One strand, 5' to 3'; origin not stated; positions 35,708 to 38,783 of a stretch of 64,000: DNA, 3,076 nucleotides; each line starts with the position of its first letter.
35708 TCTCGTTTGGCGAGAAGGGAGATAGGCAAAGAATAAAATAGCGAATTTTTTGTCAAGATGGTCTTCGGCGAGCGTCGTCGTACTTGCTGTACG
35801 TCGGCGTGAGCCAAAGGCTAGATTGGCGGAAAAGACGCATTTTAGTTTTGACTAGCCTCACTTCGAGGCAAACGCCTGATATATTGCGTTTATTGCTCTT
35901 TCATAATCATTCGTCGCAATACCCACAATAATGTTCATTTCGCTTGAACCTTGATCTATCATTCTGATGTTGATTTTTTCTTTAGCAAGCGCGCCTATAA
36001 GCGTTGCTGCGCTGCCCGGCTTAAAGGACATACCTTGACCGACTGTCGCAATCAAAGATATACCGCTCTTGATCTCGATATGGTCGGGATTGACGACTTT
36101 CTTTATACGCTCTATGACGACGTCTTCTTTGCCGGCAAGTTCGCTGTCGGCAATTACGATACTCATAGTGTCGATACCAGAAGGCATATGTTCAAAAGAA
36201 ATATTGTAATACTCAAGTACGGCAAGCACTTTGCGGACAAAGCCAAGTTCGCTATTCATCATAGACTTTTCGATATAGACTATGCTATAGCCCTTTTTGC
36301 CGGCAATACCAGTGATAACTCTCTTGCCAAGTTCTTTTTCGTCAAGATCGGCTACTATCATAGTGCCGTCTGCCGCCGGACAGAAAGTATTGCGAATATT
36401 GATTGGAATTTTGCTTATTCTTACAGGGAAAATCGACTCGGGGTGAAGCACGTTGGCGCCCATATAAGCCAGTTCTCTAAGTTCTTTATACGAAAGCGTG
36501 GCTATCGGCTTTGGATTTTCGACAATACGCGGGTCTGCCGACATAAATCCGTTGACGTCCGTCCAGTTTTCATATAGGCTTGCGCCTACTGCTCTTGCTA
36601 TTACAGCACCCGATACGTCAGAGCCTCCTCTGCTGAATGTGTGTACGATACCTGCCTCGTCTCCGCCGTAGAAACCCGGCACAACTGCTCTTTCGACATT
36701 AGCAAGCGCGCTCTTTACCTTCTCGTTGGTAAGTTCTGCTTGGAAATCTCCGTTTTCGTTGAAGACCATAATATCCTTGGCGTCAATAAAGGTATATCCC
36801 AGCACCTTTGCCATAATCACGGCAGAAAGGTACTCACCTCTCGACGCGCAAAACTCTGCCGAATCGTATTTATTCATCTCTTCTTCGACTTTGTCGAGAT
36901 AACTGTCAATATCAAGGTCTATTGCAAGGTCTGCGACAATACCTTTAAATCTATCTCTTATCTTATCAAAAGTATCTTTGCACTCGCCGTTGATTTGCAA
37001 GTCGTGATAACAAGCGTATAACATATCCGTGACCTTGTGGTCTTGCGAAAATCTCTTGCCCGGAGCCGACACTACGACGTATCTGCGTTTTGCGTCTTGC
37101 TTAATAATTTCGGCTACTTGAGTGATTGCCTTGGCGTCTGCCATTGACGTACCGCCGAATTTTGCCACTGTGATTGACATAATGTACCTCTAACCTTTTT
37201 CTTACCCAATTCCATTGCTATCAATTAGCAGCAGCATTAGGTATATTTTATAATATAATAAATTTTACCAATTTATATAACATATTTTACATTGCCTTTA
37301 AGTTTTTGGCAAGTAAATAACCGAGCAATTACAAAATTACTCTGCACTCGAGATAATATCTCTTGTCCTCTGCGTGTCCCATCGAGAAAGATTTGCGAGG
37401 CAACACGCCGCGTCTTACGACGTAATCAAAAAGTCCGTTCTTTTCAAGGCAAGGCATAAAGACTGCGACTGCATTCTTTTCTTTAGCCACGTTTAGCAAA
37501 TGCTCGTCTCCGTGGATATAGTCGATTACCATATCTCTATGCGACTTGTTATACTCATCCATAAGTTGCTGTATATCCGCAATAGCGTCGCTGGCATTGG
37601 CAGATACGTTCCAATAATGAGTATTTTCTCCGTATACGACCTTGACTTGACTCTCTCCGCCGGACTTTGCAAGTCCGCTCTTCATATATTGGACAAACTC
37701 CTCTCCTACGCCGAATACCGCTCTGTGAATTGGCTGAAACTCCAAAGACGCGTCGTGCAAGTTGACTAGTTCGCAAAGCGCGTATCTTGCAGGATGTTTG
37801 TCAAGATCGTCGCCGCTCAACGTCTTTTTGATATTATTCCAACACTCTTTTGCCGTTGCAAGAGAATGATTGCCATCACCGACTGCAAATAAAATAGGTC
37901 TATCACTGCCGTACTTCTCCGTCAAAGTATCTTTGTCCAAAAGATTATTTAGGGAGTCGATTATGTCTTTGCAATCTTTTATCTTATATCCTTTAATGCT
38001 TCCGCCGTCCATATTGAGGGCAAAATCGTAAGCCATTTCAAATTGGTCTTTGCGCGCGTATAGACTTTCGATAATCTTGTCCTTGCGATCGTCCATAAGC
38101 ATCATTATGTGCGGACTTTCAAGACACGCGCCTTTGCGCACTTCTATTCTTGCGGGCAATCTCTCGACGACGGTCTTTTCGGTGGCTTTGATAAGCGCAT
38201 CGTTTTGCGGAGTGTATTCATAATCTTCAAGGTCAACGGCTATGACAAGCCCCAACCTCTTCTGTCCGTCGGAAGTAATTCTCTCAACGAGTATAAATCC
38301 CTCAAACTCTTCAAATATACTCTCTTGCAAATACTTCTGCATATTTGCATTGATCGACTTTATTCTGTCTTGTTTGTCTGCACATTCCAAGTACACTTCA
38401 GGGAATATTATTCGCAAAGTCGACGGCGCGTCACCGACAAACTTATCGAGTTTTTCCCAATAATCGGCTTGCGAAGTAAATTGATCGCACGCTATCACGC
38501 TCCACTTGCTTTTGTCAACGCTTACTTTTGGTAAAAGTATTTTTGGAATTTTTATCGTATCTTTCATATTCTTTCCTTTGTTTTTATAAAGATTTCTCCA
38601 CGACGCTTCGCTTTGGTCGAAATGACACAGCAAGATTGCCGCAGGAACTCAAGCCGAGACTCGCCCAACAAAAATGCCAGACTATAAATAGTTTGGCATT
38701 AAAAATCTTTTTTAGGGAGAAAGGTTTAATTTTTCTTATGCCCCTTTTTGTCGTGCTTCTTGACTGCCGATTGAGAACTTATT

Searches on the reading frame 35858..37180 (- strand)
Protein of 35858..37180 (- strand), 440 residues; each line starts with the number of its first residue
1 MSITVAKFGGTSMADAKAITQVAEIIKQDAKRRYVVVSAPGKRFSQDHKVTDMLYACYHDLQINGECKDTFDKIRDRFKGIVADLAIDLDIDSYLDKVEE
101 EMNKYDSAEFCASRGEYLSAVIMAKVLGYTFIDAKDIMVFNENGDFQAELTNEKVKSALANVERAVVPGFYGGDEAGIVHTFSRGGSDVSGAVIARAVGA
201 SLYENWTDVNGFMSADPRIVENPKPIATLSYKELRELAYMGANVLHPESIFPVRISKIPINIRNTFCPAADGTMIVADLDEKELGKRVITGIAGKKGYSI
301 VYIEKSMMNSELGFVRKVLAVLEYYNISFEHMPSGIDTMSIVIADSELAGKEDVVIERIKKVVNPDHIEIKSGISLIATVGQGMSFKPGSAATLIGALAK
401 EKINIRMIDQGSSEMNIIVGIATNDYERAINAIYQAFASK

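Call 15: search_protein_families(library=pfam, proteins=[window:35858-37180:-])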
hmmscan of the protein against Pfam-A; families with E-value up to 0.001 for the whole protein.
window:35858-37180:- (440 aa): 4 families
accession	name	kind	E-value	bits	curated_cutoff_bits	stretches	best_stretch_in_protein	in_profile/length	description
PF00696.33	AA_kinase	-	1.9e-36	126.4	24.9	1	3-264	2-234/234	Amino acid kinase family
PF22468.2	ACT_9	-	8.7e-22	77.1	27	1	377-437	1-61/61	ACT domain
PF13840.12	ACT_7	-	8.6e-10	38.8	27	1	370-433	2-63/65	ACT domain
PF01842.31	ACT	-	3.8e-07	30.2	27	1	387-435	10-63/66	ACT domain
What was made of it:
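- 35858..37180 (-): Host gene of copy R, aspartate kinase. The reading frame ends inside the element. Pfam AA_kinase 1.9e-36 and ACT_9 8.7e-22 (call 15).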

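Call 27: find_homologous_proteins(query=window:35858-37180:-, max_evalue=1e-80)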
Query window:35858-37180:- (440 aa): 8000 proteins with E <= 1e-80 among 8000 candidates; the best 120 are listed.
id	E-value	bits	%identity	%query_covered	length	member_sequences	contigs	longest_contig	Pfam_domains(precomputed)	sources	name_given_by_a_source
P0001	4.4e-279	943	98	100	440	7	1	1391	PF00696.34,PF22468.3,PF01842.32,PF13840.13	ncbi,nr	ncbi:MAG: aspartate kinase [Clostridia bacterium]|nr:aspartate kinase [Clostridia bacterium]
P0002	1.0e-278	942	98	100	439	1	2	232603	PF00696.34,PF22468.3,PF01842.32,PF13840.13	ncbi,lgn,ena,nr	ncbi:MAG: aspartate kinase [Clostridia bacterium]|nr:aspartate kinase [Clostridia bacterium]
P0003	2.1e-278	941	98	99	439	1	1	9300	PF00696.34,PF22468.3,PF01842.32,PF13840.13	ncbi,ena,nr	ncbi:MAG: aspartate kinase [Clostridia bacterium]|nr:aspartate kinase [Clostridia bacterium]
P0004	5.3e-278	939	98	99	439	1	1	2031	PF00696.34,PF22468.3,PF01842.32,PF13840.13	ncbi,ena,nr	ncbi:MAG: aspartate kinase [Clostridia bacterium]|nr:aspartate kinase [Clostridia bacterium]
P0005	9.1e-278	939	97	100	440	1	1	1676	PF00696.34,PF22468.3,PF01842.32,PF13840.13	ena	-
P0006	7.1e-277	936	97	99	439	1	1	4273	PF00696.34,PF22468.3,PF01842.32,PF13840.13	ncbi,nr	ncbi:MAG: aspartate kinase [Clostridia bacterium]|nr:aspartate kinase [Clostridia bacterium]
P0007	7.9e-277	936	97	99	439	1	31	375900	PF00696.34,PF22468.3,PF01842.32,PF13840.13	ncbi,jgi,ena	-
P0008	9.6e-277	935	97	99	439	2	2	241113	PF00696.34,PF22468.3,PF01842.32,PF13840.13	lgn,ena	-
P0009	2.4e-276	934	97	99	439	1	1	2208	PF00696.34,PF22468.3,PF01842.32,PF13840.13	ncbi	-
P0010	3.1e-276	934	97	99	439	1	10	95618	PF00696.34,PF22468.3,PF01842.32,PF13840.13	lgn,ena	-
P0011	4.2e-276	933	97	99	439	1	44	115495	PF00696.34,PF22468.3,PF01842.32,PF13840.13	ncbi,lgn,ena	-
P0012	4.6e-276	933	97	99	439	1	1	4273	PF00696.34,PF22468.3,PF01842.32,PF13840.13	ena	-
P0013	1.2e-275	932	97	99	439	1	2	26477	PF00696.34,PF22468.3,PF01842.32,PF13840.13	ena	-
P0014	3.6e-275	930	97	99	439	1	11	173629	PF00696.34,PF22468.3,PF01842.32,PF13840.13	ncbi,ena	-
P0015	3.9e-275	930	97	99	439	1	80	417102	PF00696.34,PF22468.3,PF01842.32,PF13840.13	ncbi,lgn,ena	-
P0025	3.6e-271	917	95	100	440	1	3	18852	PF00696.34,PF22468.3,PF01842.32,PF13840.13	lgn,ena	-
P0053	2.7e-253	858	89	99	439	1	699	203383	PF00696.34,PF22468.3,PF01842.32,PF13840.13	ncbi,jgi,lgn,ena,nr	ncbi:MAG: aspartate kinase [Clostridia bacterium]|jgi:aspartate kinase|nr:aspartate kinase [Clostrid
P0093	3.0e-246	835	84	99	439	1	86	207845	PF00696.34,PF22468.3,PF01842.32,PF13840.13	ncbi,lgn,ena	-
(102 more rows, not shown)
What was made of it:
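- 35858..37180 (-): Homologues are listed in call 27.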

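Call 29: find_encoding_contigs(protein=P0007, flank=3000, max_places=3)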
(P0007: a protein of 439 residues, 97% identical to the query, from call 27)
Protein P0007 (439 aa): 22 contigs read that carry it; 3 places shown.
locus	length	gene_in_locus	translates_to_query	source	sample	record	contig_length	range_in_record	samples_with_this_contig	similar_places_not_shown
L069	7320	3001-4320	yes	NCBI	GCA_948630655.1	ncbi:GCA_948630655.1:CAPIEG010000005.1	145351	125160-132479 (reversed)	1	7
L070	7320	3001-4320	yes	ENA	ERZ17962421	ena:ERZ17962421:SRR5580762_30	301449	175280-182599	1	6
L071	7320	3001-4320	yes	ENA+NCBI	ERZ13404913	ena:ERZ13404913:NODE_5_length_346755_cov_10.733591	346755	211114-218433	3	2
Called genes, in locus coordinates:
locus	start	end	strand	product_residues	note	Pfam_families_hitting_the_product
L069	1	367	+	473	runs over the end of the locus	PF04389:Peptidase_M28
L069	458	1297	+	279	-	PF02457:DAC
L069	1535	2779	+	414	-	PF06245:DUF1015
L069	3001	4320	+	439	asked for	PF00696:AA_kinase, PF13840:ACT_7, PF22468:ACT_9, PF01842:ACT (weak)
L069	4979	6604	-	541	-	PF16499:Melibiase_2, PF17801:Melibiase_C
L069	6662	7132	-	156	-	-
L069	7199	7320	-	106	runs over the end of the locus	-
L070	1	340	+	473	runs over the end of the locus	PF04389:Peptidase_M28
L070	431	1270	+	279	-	PF02457:DAC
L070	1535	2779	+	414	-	PF06245:DUF1015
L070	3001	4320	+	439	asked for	PF00696:AA_kinase, PF13840:ACT_7, PF22468:ACT_9, PF01842:ACT (weak)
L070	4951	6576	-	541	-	PF16499:Melibiase_2, PF17801:Melibiase_C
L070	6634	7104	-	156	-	-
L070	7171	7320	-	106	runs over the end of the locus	-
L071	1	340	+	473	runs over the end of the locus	PF04389:Peptidase_M28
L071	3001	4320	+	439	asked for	PF00696:AA_kinase, PF13840:ACT_7, PF22468:ACT_9, PF01842:ACT (weak)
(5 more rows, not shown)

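Call 30: find_encoding_contigs(protein=P0015, flank=3000, max_places=3)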
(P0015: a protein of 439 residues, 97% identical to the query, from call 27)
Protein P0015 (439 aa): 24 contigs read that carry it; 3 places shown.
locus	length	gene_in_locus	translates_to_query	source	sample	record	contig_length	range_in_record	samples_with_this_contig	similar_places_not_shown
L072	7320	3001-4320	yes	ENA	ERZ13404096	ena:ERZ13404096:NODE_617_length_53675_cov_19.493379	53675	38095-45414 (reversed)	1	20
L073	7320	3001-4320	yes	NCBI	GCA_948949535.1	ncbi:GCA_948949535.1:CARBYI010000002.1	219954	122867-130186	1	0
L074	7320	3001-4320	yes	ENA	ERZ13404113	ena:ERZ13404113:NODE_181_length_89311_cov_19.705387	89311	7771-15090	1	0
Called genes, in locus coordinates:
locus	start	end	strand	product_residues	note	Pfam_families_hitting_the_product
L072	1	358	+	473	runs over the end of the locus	PF04389:Peptidase_M28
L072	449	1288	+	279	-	PF02457:DAC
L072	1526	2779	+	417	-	PF06245:DUF1015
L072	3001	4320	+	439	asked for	PF00696:AA_kinase, PF13840:ACT_7, PF22468:ACT_9, PF01842:ACT (weak)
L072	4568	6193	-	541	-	PF16499:Melibiase_2, PF17801:Melibiase_C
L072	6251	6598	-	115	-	-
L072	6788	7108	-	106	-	-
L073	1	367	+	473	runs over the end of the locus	PF04389:Peptidase_M28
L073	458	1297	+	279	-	PF02457:DAC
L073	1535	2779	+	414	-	PF06245:DUF1015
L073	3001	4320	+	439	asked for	PF00696:AA_kinase, PF13840:ACT_7, PF22468:ACT_9, PF01842:ACT (weak)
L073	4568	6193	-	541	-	PF16499:Melibiase_2, PF17801:Melibiase_C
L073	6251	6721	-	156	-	-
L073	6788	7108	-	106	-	-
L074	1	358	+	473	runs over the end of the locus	PF04389:Peptidase_M28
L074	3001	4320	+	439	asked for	PF00696:AA_kinase, PF13840:ACT_7, PF22468:ACT_9, PF01842:ACT (weak)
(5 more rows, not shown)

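Call 31: find_encoding_contigs(protein=P0002, flank=3000, max_places=2)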
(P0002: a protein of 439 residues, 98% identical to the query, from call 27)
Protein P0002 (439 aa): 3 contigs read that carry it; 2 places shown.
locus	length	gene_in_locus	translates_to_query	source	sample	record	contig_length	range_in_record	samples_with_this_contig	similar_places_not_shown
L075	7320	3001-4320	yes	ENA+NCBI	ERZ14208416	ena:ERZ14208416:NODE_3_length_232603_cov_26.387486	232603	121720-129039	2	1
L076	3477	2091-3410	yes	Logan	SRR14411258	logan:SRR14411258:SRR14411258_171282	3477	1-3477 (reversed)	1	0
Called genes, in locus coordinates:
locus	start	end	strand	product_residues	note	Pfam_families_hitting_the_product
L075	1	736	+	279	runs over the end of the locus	PF02457:DAC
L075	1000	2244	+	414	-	PF06245:DUF1015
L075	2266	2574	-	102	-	PF13240:Zn_Ribbon_1 (weak), PF13248:Zn_ribbon_3 (weak), PF13828:DUF4190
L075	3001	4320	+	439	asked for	PF00696:AA_kinase, PF13840:ACT_7, PF22468:ACT_9, PF01842:ACT (weak)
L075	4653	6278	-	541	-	PF16499:Melibiase_2, PF17801:Melibiase_C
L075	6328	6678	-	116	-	-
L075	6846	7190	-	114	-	-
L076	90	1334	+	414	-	PF06245:DUF1015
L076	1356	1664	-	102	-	PF13240:Zn_Ribbon_1 (weak), PF13248:Zn_ribbon_3 (weak), PF13828:DUF4190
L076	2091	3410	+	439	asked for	PF00696:AA_kinase, PF13840:ACT_7, PF22468:ACT_9, PF01842:ACT (weak)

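Call 33: find_encoding_contigs(protein=P0053, flank=1500, max_places=4)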
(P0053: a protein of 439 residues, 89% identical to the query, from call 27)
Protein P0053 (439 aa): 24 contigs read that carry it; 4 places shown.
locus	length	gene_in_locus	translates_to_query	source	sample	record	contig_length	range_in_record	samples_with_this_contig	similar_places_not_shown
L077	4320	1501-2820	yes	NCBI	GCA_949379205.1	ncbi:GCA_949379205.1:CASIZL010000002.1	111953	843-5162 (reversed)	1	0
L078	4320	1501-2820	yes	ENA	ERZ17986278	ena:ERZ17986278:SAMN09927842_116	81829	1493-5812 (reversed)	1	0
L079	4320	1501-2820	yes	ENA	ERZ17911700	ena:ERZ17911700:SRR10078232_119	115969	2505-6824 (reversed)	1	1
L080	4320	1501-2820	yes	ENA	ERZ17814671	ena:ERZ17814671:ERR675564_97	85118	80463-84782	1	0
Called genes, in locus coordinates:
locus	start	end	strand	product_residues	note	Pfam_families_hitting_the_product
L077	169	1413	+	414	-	PF06245:DUF1015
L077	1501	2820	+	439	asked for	PF00696:AA_kinase, PF13840:ACT_7 (weak), PF22468:ACT_9, PF01842:ACT (weak)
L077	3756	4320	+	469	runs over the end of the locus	?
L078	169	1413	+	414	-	PF06245:DUF1015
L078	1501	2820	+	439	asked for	PF00696:AA_kinase, PF13840:ACT_7 (weak), PF22468:ACT_9, PF01842:ACT (weak)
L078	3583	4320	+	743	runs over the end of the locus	?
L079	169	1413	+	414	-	PF06245:DUF1015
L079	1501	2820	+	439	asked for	PF00696:AA_kinase, PF13840:ACT_7 (weak), PF22468:ACT_9, PF01842:ACT (weak)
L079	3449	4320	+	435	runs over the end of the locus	-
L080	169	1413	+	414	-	PF06245:DUF1015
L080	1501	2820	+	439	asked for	PF00696:AA_kinase, PF13840:ACT_7 (weak), PF22468:ACT_9, PF01842:ACT (weak)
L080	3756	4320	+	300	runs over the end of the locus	?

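Call 34: find_encoding_contigs(protein=P0093, flank=1500, max_places=4)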
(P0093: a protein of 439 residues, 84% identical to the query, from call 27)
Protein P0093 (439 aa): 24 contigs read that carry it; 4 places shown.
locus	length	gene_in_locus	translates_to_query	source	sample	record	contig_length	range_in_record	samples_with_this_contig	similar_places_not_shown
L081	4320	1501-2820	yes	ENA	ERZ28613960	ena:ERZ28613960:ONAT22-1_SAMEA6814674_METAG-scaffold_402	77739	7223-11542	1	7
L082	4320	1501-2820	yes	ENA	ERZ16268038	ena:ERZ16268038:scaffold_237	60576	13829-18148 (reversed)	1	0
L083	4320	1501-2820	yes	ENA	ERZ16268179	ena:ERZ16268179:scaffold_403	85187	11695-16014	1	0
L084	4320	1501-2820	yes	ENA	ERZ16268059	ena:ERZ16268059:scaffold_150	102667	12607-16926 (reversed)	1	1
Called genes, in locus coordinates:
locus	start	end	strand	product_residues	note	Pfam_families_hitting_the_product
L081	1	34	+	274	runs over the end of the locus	PF02457:DAC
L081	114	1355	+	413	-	PF06245:DUF1015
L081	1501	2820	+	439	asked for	PF00696:AA_kinase, PF13840:ACT_7, PF22468:ACT_9, PF01842:ACT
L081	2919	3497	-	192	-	PF14278:TetR_C_8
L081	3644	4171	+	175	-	-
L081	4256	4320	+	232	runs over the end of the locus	-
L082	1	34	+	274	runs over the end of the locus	PF02457:DAC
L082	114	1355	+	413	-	PF06245:DUF1015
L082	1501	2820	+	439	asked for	PF00696:AA_kinase, PF13840:ACT_7, PF22468:ACT_9, PF01842:ACT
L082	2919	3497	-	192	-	PF14278:TetR_C_8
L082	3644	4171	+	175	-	-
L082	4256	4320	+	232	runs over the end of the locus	-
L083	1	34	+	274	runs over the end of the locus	PF02457:DAC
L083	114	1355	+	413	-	PF06245:DUF1015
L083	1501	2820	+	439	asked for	PF00696:AA_kinase, PF13840:ACT_7, PF22468:ACT_9, PF01842:ACT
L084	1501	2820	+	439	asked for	PF00696:AA_kinase, PF13840:ACT_7, PF22468:ACT_9, PF01842:ACT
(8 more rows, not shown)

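Call 35: find_encoding_contigs(protein=P0025, flank=1500, max_places=3)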
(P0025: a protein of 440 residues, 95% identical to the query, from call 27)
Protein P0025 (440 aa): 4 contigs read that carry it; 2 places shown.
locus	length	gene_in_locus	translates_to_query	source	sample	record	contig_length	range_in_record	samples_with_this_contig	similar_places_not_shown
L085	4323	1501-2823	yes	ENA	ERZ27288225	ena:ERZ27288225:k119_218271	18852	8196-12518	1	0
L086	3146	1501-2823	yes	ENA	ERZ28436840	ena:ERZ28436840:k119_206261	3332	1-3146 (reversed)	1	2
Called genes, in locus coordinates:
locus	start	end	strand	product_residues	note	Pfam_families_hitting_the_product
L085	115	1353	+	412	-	PF06245:DUF1015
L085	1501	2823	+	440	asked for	PF00696:AA_kinase, PF13840:ACT_7, PF22468:ACT_9, PF01842:ACT (weak)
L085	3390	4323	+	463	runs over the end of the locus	PF01554:MatE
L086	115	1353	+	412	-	PF06245:DUF1015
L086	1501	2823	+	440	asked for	PF00696:AA_kinase, PF13840:ACT_7, PF22468:ACT_9, PF01842:ACT (weak)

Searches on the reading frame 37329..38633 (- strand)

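Call 15: search_protein_families(library=pfam, proteins=[window:37329-38633:-])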
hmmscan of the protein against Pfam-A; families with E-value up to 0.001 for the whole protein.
window:37329-38633:- (434 aa): 1 family
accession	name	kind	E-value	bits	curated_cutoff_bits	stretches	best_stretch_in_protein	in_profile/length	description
PF06245.16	DUF1015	-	1.4e-57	195.5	25.8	1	40-344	8-307/325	Protein of unknown function (DUF1015)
